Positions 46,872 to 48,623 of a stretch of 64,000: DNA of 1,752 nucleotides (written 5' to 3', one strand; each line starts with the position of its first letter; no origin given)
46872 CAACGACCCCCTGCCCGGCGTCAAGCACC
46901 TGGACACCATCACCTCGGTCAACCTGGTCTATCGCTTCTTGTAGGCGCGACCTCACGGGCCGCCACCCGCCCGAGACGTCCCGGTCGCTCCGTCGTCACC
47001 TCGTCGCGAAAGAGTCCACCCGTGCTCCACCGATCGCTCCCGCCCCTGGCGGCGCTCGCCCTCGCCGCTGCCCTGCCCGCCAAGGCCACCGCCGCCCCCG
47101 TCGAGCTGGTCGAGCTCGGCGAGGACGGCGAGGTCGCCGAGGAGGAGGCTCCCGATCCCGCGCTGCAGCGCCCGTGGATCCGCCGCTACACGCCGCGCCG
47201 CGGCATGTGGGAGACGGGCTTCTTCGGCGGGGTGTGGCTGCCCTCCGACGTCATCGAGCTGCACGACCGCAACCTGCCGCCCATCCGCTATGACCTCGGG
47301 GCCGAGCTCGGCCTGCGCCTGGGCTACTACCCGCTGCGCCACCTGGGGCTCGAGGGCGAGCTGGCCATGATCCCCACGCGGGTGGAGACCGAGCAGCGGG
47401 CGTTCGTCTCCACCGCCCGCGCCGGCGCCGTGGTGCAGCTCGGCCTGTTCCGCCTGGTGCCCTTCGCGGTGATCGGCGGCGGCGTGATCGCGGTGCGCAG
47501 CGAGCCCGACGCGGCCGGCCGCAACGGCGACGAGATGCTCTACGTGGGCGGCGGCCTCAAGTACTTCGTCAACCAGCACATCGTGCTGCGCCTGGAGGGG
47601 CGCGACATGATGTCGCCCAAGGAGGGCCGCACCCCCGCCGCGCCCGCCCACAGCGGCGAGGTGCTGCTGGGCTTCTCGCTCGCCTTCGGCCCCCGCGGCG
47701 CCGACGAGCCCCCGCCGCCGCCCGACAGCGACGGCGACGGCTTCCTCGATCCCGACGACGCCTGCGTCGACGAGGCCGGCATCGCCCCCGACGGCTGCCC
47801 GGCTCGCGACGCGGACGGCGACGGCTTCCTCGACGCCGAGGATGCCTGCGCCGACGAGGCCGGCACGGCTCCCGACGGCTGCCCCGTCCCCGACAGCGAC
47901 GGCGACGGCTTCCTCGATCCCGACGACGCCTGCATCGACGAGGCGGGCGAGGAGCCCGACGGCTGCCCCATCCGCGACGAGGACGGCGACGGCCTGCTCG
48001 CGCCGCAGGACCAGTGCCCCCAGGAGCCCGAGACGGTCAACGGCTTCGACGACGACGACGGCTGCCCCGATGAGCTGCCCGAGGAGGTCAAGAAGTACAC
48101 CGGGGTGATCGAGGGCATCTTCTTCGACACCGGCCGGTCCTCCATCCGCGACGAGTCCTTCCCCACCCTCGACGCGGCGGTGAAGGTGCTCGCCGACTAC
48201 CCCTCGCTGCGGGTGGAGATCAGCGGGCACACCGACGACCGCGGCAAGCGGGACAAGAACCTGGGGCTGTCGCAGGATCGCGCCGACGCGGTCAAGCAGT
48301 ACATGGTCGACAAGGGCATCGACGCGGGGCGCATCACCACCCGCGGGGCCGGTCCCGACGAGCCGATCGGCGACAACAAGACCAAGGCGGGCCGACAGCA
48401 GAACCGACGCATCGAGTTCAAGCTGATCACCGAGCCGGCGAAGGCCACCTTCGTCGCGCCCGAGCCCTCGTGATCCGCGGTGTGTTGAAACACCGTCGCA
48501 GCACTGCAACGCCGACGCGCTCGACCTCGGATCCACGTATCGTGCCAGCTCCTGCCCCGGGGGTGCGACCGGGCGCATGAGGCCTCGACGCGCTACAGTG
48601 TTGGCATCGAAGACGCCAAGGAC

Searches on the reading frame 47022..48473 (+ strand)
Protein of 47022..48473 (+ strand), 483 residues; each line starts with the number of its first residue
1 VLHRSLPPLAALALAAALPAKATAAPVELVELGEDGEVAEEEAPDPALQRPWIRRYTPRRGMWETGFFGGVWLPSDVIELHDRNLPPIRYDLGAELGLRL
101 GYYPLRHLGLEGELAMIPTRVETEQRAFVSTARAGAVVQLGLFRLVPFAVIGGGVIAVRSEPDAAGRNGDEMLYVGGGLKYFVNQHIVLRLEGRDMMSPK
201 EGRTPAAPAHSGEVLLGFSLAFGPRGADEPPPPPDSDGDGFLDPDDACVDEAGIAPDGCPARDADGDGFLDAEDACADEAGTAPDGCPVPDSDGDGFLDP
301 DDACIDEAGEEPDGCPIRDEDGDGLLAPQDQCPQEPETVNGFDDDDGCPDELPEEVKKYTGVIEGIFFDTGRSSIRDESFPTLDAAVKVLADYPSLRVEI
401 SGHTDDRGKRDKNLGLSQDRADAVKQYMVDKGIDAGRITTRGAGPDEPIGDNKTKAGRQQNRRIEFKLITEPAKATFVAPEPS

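Call 59: search_protein_families(library=pfam, proteins=[window:47022-48473:+], max_evalue=0.01)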
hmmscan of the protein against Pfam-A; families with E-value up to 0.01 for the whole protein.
window:47022-48473:+ (483 aa): 2 families
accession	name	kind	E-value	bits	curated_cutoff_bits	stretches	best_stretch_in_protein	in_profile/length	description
PF00691.25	OmpA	-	3.3e-22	79.1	27.2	1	367-462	1-98/98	OmpA family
PF05359.17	DUF748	-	0.00034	19.2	50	0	364-407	879-922/1037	Domain of Unknown Function (DUF748)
